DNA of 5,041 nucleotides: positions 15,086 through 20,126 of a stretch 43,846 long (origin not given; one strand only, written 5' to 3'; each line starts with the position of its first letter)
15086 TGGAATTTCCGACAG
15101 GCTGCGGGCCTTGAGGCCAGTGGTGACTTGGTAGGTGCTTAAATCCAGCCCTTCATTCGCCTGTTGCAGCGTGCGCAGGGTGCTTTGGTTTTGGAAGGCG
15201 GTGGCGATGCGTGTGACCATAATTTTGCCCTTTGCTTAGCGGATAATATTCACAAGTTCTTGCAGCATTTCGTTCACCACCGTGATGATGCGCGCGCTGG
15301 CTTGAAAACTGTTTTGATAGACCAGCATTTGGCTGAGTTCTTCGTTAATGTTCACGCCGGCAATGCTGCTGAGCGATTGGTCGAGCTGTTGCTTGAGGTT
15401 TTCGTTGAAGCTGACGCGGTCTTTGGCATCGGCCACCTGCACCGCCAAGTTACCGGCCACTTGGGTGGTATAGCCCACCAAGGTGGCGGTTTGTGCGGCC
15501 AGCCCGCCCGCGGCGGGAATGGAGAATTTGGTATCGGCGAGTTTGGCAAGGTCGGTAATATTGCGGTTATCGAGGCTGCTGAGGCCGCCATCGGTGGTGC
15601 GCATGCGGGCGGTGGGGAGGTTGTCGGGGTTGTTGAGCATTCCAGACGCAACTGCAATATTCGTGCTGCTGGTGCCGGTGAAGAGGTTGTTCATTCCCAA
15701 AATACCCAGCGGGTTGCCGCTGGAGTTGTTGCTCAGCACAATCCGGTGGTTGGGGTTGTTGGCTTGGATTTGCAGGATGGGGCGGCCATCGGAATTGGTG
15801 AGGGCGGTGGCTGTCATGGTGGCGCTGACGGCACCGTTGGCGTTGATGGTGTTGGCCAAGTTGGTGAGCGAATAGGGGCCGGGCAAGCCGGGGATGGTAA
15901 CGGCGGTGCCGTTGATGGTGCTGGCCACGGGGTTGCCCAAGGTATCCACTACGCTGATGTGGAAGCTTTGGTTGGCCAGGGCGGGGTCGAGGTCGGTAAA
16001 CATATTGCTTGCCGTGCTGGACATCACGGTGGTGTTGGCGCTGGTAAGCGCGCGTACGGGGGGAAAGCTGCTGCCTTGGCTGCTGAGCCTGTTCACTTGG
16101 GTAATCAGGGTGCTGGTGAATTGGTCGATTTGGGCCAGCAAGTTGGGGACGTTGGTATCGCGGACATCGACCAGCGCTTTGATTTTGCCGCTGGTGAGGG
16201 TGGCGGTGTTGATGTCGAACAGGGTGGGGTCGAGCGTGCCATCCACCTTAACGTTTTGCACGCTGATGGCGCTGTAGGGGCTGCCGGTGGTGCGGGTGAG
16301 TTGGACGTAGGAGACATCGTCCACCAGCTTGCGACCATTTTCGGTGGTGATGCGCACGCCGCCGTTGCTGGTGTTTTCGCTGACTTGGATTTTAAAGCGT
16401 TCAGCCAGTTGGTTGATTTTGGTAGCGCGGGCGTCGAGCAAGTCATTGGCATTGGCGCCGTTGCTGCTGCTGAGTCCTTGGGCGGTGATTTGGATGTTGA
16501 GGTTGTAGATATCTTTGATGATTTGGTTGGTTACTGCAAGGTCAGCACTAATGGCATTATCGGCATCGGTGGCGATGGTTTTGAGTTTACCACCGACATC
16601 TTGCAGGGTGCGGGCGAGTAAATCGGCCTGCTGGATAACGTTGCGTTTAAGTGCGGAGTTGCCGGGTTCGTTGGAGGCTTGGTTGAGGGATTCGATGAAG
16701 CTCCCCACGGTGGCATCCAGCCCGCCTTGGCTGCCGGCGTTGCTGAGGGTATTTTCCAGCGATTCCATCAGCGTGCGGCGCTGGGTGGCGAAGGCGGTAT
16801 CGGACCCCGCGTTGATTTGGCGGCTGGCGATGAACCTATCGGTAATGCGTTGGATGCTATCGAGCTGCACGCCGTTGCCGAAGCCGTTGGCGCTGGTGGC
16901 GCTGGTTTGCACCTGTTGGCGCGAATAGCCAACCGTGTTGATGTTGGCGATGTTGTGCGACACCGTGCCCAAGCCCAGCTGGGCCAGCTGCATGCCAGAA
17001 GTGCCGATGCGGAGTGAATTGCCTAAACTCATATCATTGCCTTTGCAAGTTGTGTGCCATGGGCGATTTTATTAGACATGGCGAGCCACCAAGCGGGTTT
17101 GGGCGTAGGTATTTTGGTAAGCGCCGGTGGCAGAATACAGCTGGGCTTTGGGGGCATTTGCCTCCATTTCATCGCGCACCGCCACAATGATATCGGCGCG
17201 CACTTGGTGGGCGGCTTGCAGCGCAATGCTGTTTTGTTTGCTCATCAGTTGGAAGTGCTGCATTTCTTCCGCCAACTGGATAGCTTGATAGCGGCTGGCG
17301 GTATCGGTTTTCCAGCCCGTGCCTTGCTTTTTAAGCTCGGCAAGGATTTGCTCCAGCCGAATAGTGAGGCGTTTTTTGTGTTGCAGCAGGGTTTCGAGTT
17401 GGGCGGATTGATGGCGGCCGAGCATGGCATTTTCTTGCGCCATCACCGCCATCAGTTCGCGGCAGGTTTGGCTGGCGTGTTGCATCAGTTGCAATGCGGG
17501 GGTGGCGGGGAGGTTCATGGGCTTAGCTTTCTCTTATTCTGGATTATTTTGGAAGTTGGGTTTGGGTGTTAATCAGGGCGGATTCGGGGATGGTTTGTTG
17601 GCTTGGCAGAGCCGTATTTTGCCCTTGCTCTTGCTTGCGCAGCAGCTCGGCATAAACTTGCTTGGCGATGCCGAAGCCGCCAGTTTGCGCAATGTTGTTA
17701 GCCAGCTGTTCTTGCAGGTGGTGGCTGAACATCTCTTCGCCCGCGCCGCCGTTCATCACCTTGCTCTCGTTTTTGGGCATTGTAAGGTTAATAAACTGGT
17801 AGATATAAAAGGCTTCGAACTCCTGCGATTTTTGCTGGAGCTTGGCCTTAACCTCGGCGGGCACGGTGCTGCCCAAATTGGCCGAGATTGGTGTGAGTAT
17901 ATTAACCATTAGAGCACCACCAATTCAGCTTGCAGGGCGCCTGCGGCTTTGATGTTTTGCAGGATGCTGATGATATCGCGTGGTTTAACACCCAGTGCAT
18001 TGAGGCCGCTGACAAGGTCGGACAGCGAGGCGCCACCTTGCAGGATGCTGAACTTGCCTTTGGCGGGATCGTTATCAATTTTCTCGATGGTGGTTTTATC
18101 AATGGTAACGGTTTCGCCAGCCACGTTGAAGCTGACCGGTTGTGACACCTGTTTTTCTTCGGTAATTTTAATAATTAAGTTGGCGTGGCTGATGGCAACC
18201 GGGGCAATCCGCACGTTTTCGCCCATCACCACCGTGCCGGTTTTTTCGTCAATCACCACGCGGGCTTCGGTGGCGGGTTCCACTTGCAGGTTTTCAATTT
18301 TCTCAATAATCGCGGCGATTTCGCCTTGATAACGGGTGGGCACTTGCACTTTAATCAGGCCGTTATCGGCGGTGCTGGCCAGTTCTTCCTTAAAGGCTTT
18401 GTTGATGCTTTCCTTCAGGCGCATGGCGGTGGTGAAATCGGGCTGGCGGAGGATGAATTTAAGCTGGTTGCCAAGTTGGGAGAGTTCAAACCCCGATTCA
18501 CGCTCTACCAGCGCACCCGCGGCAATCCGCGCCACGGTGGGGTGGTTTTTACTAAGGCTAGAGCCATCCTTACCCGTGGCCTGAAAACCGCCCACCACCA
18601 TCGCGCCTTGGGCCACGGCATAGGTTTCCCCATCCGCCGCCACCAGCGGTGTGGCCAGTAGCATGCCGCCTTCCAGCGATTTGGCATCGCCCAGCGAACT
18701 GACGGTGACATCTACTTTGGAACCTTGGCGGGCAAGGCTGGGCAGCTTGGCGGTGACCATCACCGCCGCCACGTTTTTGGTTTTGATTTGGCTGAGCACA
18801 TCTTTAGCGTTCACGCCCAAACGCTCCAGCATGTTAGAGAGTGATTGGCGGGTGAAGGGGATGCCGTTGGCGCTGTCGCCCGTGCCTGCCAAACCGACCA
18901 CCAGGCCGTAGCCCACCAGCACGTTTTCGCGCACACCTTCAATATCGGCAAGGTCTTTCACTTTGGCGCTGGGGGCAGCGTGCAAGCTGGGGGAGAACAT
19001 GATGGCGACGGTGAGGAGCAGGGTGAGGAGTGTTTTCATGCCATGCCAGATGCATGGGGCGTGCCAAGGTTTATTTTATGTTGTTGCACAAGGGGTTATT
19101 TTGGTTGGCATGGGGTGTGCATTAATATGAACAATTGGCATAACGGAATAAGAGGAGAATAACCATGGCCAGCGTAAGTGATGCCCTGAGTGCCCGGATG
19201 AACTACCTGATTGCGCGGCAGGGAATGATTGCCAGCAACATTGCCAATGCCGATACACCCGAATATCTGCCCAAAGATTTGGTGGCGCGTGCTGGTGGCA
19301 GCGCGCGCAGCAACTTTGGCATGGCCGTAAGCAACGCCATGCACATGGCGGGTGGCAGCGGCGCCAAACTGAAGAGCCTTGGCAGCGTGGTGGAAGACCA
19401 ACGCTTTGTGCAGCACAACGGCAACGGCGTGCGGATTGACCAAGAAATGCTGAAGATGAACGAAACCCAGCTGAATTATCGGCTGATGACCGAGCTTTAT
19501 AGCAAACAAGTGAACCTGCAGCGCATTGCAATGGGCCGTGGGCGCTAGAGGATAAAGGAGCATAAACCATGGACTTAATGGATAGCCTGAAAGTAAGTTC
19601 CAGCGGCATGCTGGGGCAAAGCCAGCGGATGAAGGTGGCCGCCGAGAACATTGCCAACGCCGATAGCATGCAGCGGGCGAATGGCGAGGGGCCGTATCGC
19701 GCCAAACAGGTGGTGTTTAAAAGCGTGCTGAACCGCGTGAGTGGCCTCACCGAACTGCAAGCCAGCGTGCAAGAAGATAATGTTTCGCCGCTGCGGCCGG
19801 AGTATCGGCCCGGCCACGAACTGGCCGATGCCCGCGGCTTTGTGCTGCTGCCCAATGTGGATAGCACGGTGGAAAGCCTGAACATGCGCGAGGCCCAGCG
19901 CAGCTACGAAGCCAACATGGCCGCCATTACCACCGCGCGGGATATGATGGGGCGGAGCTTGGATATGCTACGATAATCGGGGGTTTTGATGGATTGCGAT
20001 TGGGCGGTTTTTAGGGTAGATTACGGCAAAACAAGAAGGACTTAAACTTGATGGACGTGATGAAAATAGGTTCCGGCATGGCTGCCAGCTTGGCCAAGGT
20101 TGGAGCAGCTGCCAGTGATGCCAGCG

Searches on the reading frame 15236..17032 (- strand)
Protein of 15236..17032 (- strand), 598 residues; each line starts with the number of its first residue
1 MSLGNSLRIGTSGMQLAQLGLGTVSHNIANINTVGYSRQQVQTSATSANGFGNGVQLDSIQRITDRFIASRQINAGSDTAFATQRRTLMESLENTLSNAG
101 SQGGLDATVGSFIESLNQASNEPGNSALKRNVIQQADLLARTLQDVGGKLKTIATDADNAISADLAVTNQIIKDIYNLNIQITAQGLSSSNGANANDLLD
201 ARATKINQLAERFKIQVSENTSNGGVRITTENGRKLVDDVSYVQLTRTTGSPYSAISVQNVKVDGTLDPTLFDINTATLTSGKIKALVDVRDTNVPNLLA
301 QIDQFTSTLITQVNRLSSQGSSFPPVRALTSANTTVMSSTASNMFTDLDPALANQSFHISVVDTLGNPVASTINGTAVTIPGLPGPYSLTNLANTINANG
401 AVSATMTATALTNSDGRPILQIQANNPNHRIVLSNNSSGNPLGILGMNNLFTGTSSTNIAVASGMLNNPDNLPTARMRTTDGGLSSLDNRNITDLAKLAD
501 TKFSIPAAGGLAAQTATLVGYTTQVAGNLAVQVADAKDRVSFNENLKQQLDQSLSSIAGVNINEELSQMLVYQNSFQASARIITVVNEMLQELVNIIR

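Call 7: search_protein_families(library=pfam, proteins=[window:15236-17032:-])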
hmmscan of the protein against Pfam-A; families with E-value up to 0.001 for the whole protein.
window:15236-17032:- (598 aa): 3 families
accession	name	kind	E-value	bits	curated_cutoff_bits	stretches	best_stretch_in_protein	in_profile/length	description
PF22638.1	FlgK_D1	-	1.5e-37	129.9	28.6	1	90-321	2-222/233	Flagellar hook-associated protein FlgK helical domain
PF06429.18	Flg_bbr_C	-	2.5e-09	36.9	23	1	557-596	7-46/46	Flagellar basal body rod FlgEFG protein C-terminal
PF00460.25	Flg_bb_rod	-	2.2e-06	27.9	20.7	1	7-36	1-30/31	Flagella basal body rod protein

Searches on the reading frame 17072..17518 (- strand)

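Call 7: search_protein_families(library=pfam, proteins=[window:17072-17518:-])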
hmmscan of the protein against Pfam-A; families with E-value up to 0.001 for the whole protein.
window:17072-17518:- (148 aa): 1 family
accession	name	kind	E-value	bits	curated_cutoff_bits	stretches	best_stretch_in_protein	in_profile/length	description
PF14384.12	BrnA_antitoxin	-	0.00034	21.4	26.1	1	29-71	23-58/68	BrnA antitoxin of type II toxin-antitoxin system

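Call 56: search_protein_families(library=pfam, proteins=[window:17072-17518:-], max_evalue=0.01)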
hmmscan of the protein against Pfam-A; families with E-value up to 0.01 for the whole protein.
window:17072-17518:- (148 aa): 1 family
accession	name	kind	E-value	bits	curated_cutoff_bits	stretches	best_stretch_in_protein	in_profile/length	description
PF14384.12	BrnA_antitoxin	-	0.00034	21.4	26.1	1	29-71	23-58/68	BrnA antitoxin of type II toxin-antitoxin system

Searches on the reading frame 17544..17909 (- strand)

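Call 7: search_protein_families(library=pfam, proteins=[window:17544-17909:-])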
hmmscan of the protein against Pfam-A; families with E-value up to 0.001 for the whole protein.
window:17544-17909:- (121 aa): 1 family
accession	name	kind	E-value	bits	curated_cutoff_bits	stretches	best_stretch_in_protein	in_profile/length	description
PF10135.14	Rod-binding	-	5.3e-09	36.9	25.1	1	47-87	9-50/51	Rod binding protein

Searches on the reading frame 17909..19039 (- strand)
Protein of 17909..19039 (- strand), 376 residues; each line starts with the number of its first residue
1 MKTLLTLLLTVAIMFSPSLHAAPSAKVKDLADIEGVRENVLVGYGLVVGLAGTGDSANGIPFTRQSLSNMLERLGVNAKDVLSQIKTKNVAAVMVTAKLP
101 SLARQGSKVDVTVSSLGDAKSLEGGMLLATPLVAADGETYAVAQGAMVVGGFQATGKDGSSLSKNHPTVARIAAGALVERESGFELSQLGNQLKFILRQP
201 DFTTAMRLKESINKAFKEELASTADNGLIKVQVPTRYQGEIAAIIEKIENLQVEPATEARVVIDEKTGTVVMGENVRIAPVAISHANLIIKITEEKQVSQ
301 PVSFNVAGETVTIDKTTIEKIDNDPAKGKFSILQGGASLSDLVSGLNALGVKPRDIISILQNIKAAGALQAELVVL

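Call 7: search_protein_families(library=pfam, proteins=[window:17909-19039:-])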
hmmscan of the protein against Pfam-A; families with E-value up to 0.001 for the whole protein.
window:17909-19039:- (376 aa): 1 family
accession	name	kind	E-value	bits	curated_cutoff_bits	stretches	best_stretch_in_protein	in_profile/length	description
PF02119.21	FlgI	-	9.8e-133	442.7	25.3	1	26-375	1-343/343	Flagellar P-ring protein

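Call 11: find_homologous_proteins(query=window:17909-19039:-, max_evalue=1e-30)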
Query window:17909-19039:- (376 aa): 8000 proteins with E <= 1e-30 among 8000 candidates; the best 120 are listed.
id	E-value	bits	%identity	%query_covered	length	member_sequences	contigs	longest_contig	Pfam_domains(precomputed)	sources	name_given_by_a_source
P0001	4.2e-228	774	100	100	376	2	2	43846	PF02119.22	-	-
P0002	1.7e-193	660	83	99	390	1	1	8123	PF02119.22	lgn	-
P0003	5.3e-189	646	84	96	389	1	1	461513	PF02119.22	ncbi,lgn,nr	ncbi:MAG: flagellar basal body P-ring protein FlgI [Proteobacteria bacterium]|nr:flagellar basal bod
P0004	2.5e-187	640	80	100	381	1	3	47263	PF02119.22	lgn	-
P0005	1.5e-186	638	83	93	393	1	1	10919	PF02119.22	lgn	-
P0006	4.1e-186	636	80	100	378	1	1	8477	PF02119.22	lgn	-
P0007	1.6e-185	634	83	95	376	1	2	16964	PF02119.22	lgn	-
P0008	5.1e-185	633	82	93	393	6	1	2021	PF02119.22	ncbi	-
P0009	8.1e-185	632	82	93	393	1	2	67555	PF02119.22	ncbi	-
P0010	2.2e-184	630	79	100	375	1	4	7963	PF02119.22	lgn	-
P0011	2.6e-184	630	78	100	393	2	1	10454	PF02119.22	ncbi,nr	ncbi:MAG: flagellar basal body P-ring protein FlgI [Alphaproteobacteria bacterium]|nr:MAG: flagellar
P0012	4.1e-184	630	82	93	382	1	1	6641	PF02119.22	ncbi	-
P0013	4.4e-184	629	79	100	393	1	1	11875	PF02119.22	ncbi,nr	ncbi:MAG: flagellar basal body P-ring protein FlgI [Alphaproteobacteria bacterium]|nr:MAG: flagellar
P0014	6.2e-184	629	78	100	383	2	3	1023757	PF02119.22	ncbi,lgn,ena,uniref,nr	ncbi:MAG: flagellar basal body P-ring protein FlgI [Blastochloris viridis]|uniref:Flagellar P-ring p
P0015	1.9e-183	627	80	99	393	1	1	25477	PF02119.22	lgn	-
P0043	1.2e-176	605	77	98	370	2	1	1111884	PF02119.22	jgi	jgi:flagellar P-ring protein precursor FlgI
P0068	7.9e-171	586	74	99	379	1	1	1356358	PF02119.22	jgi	jgi:flagellar P-ring protein precursor FlgI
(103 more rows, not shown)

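Call 14: find_related_loci(query=A1, collection=genome_contigs, flank=10000)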
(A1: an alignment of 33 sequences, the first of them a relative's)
Query A1 (376 aa) in genome_contigs; peptide patterns used: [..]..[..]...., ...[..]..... (x = any residue, [..] = any of these).
600 stretches matched a pattern (row limit reached: there are more); 574 encode a relative of the query (tblastn E <= 1e-3); the best 80 are kept; 80 distinct loci.
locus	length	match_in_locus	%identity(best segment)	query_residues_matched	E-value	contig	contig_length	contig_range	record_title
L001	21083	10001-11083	84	16-376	0e+0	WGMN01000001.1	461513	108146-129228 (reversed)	MAG: Proteobacteria bacterium isolate RI_491 c_000000024893, whole genome shotgun sequence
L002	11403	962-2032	82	20-376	0e+0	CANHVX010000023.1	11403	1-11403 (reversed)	MAG: Pseudomonadaceae bacterium isolate RE-27jun17-29 genome assembly, contig: RE-27jun17-C4864, whole genome shotgun se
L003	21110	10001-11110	76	7-376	0e+0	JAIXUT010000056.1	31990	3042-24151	MAG: Alphaproteobacteria bacterium isolate D1_MAG_00039 pond_D1_MAG_00039_000000000212, whole genome shotgun sequence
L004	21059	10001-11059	78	24-376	0e+0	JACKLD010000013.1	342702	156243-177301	MAG: Pseudomonadaceae bacterium isolate HK-STAS-PROT-82 HK-STAS-PROT-82_13, whole genome shotgun sequence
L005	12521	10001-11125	63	4-376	4e-158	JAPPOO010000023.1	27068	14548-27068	MAG: Alphaproteobacteria bacterium isolate SB9153_S2_bin_2 NODE_246_length_27068_cov_17.6374, whole genome shotgun seque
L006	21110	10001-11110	59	1-376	5e-141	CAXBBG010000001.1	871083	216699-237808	MAG TPA_asm: uncultured Magnetococcales bacterium isolate ERR2762135_binner123_Refined_42 genome assembly, contig: ERZ34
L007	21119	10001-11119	60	1-376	1e-140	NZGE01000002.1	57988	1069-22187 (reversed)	MAG: Magnetococcales bacterium isolate MED694 MHASMcontig_44808, whole genome shotgun sequence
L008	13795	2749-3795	62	23-376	2e-137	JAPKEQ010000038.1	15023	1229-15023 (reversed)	MAG: Alphaproteobacteria bacterium isolate ANT-120 NODE_2299_length_15023_cov_5.163883, whole genome shotgun sequence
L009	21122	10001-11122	56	2-376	6e-134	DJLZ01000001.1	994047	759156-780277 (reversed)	MAG TPA_asm: Proteobacteria bacterium UBA6503 UBA6503_contig_9, whole genome shotgun sequence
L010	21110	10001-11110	53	1-376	4e-120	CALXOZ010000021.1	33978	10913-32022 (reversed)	MAG: uncultured Alphaproteobacteria bacterium isolate BRZ_E__bin160 genome assembly, contig: BRZ_E__NODE_2546_length_339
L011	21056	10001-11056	55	21-376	1e-119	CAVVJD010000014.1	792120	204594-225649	MAG: uncultured Alphaproteobacteria bacterium isolate MFD04850.bin.2.271 genome assembly, contig: contig_29308, whole ge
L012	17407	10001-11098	53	5-376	6e-120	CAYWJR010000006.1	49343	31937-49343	MAG TPA_asm: uncultured Alphaproteobacteria bacterium isolate SRP199154_co2_108 genome assembly, contig: NODE_399_length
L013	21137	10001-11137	52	1-376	5e-119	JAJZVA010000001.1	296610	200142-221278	MAG: Proteobacteria bacterium isolate SKS4.bin7 NODE_23_length_296610_cov_11.817673, whole genome shotgun sequence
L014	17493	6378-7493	54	2-373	5e-119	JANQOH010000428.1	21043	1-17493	MAG: Alphaproteobacteria bacterium isolate IP29b_bin.128 k99_719975, whole genome shotgun sequence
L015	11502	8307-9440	52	2-376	1e-118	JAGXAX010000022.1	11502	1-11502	MAG: Alphaproteobacteria bacterium isolate REEB87 contig-150_7447, whole genome shotgun sequence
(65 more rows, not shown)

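Call 40: find_encoding_contigs(protein=P0001, flank=10000, max_places=3)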
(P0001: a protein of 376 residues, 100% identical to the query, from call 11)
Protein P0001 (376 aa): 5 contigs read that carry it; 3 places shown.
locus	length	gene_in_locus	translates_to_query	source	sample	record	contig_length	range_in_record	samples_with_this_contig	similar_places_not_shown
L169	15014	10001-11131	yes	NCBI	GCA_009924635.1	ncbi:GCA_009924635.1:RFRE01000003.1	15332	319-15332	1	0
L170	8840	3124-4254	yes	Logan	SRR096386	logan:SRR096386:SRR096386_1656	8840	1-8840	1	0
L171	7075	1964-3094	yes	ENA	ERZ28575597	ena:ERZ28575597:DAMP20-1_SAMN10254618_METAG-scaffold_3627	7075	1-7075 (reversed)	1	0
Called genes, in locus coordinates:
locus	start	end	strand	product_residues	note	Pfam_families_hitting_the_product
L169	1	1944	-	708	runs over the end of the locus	PF00990:GGDEF, PF00563:EAL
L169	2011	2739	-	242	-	PF00990:GGDEF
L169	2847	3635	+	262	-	PF22692:LlgE_F_G_D1, PF06429:Flg_bbr_C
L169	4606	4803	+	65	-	-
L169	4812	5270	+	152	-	PF08666:SAF (weak), PF13144:ChapFlgA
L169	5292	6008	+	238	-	PF02107:FlgH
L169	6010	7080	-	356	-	PF01312:Bac_export_2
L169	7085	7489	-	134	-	PF10768:FliX (weak)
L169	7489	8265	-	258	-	PF01311:Bac_export_1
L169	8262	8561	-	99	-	PF01313:Bac_export_3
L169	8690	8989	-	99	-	PF02049:FliE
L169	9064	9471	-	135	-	PF06429:Flg_bbr_C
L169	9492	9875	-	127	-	-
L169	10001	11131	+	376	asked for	PF02119:FlgI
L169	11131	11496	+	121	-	PF10135:Rod-binding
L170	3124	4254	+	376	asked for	PF02119:FlgI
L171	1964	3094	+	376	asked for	PF02119:FlgI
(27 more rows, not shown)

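Call 70: find_encoding_contigs(protein=P0014, flank=10000, max_places=1)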
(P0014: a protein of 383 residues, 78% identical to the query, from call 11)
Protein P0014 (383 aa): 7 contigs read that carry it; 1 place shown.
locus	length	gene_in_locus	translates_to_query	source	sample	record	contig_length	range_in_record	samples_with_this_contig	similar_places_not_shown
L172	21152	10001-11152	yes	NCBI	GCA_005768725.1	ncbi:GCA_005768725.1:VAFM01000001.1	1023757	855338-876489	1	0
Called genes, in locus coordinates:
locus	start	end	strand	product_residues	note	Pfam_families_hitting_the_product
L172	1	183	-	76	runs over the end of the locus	-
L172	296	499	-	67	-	-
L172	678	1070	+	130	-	PF01641:SelR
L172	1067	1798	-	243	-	PF03372:Exo_endo_phos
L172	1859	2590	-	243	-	PF02167:Cytochrom_C1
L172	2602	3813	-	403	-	PF00033:Cytochrome_B, PF13631:Cytochrom_B_N_2, PF00032:Cytochrom_B_C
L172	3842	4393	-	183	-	PF10399:UCR_Fe-S_N, PF00355:Rieske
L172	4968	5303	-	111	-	-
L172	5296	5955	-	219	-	-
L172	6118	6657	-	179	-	PF02623:FliW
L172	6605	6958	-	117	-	PF02599:CsrA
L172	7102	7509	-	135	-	-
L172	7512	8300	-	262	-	PF01311:Bac_export_1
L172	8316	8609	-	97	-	PF01313:Bac_export_3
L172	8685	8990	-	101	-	PF02049:FliE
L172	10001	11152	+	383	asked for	PF02119:FlgI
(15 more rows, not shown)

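Call 71: find_encoding_contigs(protein=P0043, flank=10000, max_places=1)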
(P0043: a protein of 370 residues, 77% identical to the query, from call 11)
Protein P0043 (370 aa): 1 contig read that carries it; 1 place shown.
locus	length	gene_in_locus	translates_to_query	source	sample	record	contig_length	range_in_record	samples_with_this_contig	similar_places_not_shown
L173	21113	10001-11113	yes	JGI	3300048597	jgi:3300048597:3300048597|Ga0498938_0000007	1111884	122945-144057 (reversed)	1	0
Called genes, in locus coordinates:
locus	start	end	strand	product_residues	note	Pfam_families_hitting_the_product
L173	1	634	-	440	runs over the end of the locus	PF00483:NTP_transferase, PF12804:NTP_transf_3, PF25084:LbH_EIF2B (faint), PF25087:GMPPB_C (faint), PF00132:Hexapep (weak)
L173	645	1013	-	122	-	PF06961:DUF1294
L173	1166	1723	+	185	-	-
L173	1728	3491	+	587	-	PF00263:Secretin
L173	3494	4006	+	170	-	PF03734:YkuD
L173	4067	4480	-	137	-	-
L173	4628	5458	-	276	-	-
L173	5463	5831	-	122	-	-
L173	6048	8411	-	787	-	PF04760:IF2_N, PF00009:GTP_EFTU, PF01926:MMR_HSR1, PF03144:GTP_EFTU_D2 (faint), PF22042:EF-G_D2, PF11987:IF-2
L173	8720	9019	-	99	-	PF02049:FliE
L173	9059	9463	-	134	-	PF06429:Flg_bbr_C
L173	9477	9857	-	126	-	-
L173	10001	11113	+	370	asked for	PF02119:FlgI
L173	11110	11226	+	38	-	-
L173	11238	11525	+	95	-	PF10135:Rod-binding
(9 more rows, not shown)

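Call 72: find_encoding_contigs(protein=P0068, flank=10000, max_places=1)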
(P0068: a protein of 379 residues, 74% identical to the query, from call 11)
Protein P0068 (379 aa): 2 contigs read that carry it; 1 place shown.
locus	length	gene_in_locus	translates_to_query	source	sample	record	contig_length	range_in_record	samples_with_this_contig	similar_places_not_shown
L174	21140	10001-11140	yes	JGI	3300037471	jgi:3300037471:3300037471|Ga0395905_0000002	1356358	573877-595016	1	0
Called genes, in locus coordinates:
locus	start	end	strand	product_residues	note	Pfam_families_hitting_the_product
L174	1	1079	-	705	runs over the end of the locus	PF00990:GGDEF, PF00563:EAL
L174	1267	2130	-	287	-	PF00990:GGDEF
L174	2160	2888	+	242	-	PF22692:LlgE_F_G_D1, PF06429:Flg_bbr_C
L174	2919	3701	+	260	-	PF00460:Flg_bb_rod, PF22692:LlgE_F_G_D1, PF06429:Flg_bbr_C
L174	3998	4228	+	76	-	-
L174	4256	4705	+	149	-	PF13144:ChapFlgA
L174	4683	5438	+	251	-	PF02107:FlgH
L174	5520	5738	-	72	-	-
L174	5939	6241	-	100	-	PF02049:FliE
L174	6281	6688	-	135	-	PF00460:Flg_bb_rod (weak), PF06429:Flg_bbr_C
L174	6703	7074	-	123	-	-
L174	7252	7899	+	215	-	-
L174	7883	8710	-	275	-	-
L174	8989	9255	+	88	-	-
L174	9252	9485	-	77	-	-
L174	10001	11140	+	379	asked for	PF02119:FlgI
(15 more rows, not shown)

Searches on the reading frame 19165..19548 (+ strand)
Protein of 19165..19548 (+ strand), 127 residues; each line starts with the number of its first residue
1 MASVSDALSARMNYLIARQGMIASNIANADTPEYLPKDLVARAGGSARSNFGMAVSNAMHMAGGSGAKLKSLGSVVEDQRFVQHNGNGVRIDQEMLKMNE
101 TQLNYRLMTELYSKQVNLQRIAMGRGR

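Call 7: search_protein_families(library=pfam, proteins=[window:19165-19548:+])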
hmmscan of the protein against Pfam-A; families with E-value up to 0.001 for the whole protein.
window:19165-19548:+ (127 aa): 1 family
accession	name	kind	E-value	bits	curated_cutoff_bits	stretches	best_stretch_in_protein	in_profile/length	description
PF00460.25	Flg_bb_rod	-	3.3e-05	24.2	20.7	1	12-34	8-30/31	Flagella basal body rod protein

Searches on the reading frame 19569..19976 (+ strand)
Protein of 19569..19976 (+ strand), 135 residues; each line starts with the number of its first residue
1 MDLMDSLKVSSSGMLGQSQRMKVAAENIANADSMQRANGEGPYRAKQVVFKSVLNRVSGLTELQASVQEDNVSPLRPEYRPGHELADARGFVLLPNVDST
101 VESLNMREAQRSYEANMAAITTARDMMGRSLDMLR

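Call 7: search_protein_families(library=pfam, proteins=[window:19569-19976:+])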
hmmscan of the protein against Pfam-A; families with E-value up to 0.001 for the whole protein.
window:19569-19976:+ (135 aa): 2 families
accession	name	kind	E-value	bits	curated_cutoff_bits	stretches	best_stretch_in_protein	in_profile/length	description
PF06429.18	Flg_bbr_C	-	2.4e-11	43.4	23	1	90-133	3-46/46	Flagellar basal body rod FlgEFG protein C-terminal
PF00460.25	Flg_bb_rod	-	4e-05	23.9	20.7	1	7-32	1-26/31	Flagella basal body rod protein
